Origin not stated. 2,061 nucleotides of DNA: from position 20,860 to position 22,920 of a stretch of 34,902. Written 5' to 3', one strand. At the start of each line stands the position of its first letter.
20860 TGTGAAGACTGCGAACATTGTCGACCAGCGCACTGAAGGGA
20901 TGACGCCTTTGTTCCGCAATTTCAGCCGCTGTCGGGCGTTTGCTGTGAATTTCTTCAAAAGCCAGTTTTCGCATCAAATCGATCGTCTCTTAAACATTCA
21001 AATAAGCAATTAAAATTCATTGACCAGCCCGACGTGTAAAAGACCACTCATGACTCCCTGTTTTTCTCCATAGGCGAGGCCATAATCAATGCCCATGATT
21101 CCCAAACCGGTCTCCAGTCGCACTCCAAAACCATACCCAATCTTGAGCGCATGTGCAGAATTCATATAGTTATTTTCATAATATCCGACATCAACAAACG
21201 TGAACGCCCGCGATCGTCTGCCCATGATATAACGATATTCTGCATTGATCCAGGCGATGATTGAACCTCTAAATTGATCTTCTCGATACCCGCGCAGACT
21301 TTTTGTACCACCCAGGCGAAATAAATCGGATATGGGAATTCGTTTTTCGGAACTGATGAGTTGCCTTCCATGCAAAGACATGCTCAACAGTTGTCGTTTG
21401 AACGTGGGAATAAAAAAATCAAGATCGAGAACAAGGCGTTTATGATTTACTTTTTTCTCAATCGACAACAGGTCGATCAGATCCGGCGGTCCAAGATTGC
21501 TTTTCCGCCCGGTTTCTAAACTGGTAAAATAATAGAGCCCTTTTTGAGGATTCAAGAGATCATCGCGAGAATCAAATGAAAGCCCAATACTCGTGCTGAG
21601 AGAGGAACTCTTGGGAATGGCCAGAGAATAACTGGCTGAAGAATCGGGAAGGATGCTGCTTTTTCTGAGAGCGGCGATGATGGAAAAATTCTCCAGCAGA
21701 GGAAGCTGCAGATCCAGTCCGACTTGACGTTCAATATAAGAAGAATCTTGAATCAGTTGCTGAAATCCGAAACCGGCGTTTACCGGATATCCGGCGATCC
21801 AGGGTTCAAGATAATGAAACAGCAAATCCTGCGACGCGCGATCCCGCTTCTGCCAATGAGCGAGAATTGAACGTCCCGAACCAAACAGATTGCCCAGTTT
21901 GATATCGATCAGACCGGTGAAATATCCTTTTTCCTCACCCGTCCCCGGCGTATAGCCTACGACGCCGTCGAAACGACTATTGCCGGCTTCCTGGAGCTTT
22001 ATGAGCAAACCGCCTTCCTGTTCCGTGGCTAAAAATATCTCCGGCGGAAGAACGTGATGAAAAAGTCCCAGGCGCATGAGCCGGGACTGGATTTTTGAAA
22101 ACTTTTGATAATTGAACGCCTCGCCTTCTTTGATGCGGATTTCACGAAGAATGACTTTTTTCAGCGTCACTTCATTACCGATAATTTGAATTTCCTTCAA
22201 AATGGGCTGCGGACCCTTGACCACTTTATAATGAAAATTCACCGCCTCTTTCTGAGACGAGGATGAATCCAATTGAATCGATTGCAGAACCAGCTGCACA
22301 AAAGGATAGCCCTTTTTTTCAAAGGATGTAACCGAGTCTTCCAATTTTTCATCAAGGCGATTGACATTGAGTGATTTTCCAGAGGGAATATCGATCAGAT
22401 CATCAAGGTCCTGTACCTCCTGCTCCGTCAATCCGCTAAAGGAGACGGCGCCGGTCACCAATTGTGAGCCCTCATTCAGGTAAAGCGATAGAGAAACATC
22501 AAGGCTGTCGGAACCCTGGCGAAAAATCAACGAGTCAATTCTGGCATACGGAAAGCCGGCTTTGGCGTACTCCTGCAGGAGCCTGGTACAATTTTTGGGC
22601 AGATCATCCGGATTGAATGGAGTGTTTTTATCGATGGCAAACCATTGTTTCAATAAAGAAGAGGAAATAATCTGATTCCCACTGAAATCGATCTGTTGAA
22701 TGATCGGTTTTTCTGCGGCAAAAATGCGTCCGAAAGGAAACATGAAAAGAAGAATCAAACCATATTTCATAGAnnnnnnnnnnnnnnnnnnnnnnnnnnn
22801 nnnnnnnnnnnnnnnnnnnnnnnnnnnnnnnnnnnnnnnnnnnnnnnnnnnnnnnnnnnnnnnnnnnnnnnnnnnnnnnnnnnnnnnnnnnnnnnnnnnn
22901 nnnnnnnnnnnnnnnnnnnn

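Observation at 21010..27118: Candidate novel outer-membrane module: secreted NHL propeller, 1139-aa domain-less beta-barrel protein and short Omp85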

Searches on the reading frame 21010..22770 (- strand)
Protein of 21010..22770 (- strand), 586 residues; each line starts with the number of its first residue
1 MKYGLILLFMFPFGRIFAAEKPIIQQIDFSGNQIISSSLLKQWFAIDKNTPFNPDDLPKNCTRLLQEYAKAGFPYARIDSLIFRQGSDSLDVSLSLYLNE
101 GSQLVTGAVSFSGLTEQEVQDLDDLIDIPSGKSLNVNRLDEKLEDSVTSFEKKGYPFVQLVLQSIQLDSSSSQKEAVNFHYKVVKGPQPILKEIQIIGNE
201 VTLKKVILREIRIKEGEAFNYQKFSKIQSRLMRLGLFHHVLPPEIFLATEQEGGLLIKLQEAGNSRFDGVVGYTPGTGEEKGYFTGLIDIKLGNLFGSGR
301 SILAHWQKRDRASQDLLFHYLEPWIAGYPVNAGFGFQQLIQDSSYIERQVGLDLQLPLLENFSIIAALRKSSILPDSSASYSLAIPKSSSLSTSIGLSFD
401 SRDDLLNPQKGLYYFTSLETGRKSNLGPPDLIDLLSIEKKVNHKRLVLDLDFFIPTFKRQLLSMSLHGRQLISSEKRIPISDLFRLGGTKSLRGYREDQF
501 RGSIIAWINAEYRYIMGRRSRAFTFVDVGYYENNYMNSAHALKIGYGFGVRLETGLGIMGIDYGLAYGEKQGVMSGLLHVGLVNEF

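Call 5: search_protein_families(library=pfam, proteins=[window:21010-22770:-], max_evalue=0.01)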
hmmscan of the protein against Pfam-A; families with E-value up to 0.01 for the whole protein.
window:21010-22770:- (586 aa): 3 families
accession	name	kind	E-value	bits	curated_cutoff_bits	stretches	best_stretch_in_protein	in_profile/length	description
PF01103.29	Omp85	-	9.7e-24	84.9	24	1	294-572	1-311/325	Omp85 superfamily domain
PF07244.20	POTRA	-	8.6e-23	81.3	21.3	2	190-250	2-64/79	Surface antigen variable number repeat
PF03865.19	ShlB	-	0.0013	18.7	22.7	1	473-552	229-311/311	Haemolysin secretion/activation protein ShlB/FhaC/HecB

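Call 6: search_protein_families(library=ncbifam, proteins=[window:21010-22770:-], max_evalue=0.01)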
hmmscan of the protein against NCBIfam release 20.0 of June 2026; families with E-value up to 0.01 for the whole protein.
window:21010-22770:- (586 aa): 7 families
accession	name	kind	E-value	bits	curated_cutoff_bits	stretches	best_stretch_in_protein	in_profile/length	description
TIGR03303.1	OM_YaeT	equivalog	9.5e-53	179.6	297.15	1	18-571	146-726/741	outer membrane protein assembly factor BamA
NF008287.0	PRK11067.1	subfamily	7.7e-16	57.6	1181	1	24-312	177-466/802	outer membrane protein assembly factor BamA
NF047779.1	Omp85_fam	subfamily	2.9e-11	43.5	200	1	393-571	227-414/423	Omp85 family outer membrane protein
NF058613.1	OMPAssmBamADein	equivalog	6.7e-11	40.8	1050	1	63-181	66-178/857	outer membrane protein assembly factor BamA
NF047950.2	ATportTamA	equivalog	6.1e-08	31.7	625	1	471-585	447-568/569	autotransporter assembly complex protein TamA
TIGR00992.1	3a0901s03IAP75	subfamily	6.5e-07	28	1163.25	1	201-334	284-432/718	IAP75 family chloroplast envelope protein translocase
NF052279.1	lipo_TamL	exception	0.0098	14.3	400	0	193-239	263-309/747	translocation and assembly module lipoprotein TamL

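Call 16: find_homologous_proteins(query=window:21010-22770:-)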
Query window:21010-22770:- (586 aa): 797 proteins with E <= 0.001 among 8000 candidates; the best 120 are listed.
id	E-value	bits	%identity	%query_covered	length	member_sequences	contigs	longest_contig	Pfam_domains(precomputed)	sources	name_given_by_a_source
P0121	9.2e-241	819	61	99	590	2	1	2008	PF07244.21,PF01103.30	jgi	-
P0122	2.3e-233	794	61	97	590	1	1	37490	PF07244.21,PF01103.30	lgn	-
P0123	4.0e-231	787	59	99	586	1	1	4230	PF07244.21,PF01103.30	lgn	-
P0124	2.8e-230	784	60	96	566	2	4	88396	PF08478.16,PF07244.21,PF01103.30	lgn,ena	-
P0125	1.2e-227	775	58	100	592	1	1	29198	PF07244.21,PF01103.30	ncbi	-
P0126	3.6e-219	747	57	97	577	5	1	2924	PF07244.21,PF01103.30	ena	-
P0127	9.0e-219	746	57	97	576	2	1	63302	PF07244.21,PF01103.30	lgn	-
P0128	2.3e-217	741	58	96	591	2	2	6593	PF07244.21,PF01103.30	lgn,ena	-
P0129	3.3e-217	741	55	100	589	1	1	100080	PF07244.21,PF01103.30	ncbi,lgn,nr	ncbi:BamA/TamA family outer membrane protein [candidate division KSB1 bacterium]|nr:BamA/TamA family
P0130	4.1e-216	737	57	96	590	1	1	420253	PF07244.21,PF01103.30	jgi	jgi:outer membrane protein insertion porin family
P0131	6.5e-216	737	57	96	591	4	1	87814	PF08478.16,PF07244.21,PF01103.30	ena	-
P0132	1.1e-215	736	55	99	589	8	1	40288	PF07244.21,PF01103.30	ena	-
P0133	2.1e-214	732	55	100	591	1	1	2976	PF07244.21,PF01103.30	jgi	-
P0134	1.7e-212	725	55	100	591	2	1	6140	PF08478.16,PF07244.21,PF01103.30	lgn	-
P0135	3.6e-212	724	55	97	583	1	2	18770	PF07244.21,PF01103.30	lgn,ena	-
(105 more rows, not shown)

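Call 19: search_solved_structures(query=window:21010-22770:-, max_evalue=0.001)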
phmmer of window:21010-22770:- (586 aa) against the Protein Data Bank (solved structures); distinct sequences matched with E-value up to 0.001: 44.
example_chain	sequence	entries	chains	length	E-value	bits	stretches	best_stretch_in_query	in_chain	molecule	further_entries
9ccg_A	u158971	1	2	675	8.8e-15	57.6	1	204-328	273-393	POTRA domain-containing protein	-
9n2d_A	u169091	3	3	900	9e-13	50.9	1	15-276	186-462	Bam A | Surface antigen (D15)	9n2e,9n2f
9cmw_A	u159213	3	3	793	5.9e-12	48.2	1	24-335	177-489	Outer membrane protein assembly factor BamA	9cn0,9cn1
4k3b_A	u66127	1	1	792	6e-12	48.2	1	24-335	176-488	Outer membrane protein assembly factor BamA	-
5or1_A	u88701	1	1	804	3.7e-10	42.3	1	28-315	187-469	Outer membrane protein assembly factor BamA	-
7r1w_A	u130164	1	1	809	5.4e-09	38.5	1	29-311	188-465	Outer membrane protein assembly factor BamA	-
6v05_A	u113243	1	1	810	5.4e-09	38.5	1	29-311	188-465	Outer membrane protein assembly factor BamA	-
5d0o_A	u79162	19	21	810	5.4e-09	38.5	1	29-311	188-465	Outer membrane protein assembly factor BamA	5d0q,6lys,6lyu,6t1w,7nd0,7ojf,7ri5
7ri4_A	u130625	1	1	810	5.4e-09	38.5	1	29-311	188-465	Outer membrane protein assembly factor BamA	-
6lyq_A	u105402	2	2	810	5.4e-09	38.5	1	29-311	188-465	Outer membrane protein assembly factor BamA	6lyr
8adg_A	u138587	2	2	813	5.5e-09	38.5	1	29-311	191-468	Outer membrane protein assembly factor BamA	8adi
9h85_A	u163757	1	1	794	8.8e-09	37.8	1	29-313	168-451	Outer membrane protein assembly factor BamA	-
7bnq_A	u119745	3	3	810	1e-08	37.6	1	29-310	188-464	Outer membrane protein assembly factor BamA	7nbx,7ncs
5ljo_A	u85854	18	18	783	1.2e-08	37.4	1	29-311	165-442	Outer membrane protein assembly factor BamA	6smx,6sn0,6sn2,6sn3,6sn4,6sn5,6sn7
8spr_A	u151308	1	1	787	1.2e-08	37.4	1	29-311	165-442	Outer membrane protein assembly factor BamA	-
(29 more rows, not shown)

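Call 71: search_solved_structures(query=A4, max_evalue=0.001, show_alignments=1)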
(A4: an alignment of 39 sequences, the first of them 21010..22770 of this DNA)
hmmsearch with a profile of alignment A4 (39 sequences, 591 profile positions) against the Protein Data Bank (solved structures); distinct sequences matched with E-value up to 0.001: 59.
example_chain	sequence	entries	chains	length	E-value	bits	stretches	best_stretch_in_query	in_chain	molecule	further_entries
9cmw_A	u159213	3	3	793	6.5e-43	150.5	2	49-339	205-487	Outer membrane protein assembly factor BamA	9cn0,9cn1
4k3b_A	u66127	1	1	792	1.5e-42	149.3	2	49-339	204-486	Outer membrane protein assembly factor BamA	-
7nri_A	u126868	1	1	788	4.1e-40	141.3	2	49-330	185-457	Outer membrane protein assembly factor BamA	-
28jl_A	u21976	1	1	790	4.1e-40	141.2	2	49-329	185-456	Outer membrane protein assembly factor BamA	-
28jr_A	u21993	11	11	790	4.1e-40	141.2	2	49-329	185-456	Outer membrane protein assembly factor BamA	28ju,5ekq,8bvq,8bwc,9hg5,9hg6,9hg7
8q0g_A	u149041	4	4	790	6.2e-40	140.7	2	49-329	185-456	Outer membrane protein assembly factor BamA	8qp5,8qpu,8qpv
5or1_A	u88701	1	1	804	6.3e-40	140.6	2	49-320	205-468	Outer membrane protein assembly factor BamA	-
5ayw_A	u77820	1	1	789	2.7e-39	138.5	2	49-329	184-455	Outer membrane protein assembly factor BamA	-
8pz1_A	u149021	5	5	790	2.7e-39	138.5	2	49-329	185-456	Outer membrane protein assembly factor BamA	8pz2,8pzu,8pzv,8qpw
5ljo_A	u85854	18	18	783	3.3e-39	138.3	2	49-329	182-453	Outer membrane protein assembly factor BamA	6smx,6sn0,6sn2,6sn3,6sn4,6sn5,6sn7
7r1w_A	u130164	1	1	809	3.3e-39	138.3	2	49-329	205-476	Outer membrane protein assembly factor BamA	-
6lyq_A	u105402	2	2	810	3.3e-39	138.3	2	49-329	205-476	Outer membrane protein assembly factor BamA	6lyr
6v05_A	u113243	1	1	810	3.3e-39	138.3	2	49-329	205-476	Outer membrane protein assembly factor BamA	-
7ri4_A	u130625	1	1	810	3.3e-39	138.3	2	49-329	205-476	Outer membrane protein assembly factor BamA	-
5d0o_A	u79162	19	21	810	3.3e-39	138.3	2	49-329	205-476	Outer membrane protein assembly factor BamA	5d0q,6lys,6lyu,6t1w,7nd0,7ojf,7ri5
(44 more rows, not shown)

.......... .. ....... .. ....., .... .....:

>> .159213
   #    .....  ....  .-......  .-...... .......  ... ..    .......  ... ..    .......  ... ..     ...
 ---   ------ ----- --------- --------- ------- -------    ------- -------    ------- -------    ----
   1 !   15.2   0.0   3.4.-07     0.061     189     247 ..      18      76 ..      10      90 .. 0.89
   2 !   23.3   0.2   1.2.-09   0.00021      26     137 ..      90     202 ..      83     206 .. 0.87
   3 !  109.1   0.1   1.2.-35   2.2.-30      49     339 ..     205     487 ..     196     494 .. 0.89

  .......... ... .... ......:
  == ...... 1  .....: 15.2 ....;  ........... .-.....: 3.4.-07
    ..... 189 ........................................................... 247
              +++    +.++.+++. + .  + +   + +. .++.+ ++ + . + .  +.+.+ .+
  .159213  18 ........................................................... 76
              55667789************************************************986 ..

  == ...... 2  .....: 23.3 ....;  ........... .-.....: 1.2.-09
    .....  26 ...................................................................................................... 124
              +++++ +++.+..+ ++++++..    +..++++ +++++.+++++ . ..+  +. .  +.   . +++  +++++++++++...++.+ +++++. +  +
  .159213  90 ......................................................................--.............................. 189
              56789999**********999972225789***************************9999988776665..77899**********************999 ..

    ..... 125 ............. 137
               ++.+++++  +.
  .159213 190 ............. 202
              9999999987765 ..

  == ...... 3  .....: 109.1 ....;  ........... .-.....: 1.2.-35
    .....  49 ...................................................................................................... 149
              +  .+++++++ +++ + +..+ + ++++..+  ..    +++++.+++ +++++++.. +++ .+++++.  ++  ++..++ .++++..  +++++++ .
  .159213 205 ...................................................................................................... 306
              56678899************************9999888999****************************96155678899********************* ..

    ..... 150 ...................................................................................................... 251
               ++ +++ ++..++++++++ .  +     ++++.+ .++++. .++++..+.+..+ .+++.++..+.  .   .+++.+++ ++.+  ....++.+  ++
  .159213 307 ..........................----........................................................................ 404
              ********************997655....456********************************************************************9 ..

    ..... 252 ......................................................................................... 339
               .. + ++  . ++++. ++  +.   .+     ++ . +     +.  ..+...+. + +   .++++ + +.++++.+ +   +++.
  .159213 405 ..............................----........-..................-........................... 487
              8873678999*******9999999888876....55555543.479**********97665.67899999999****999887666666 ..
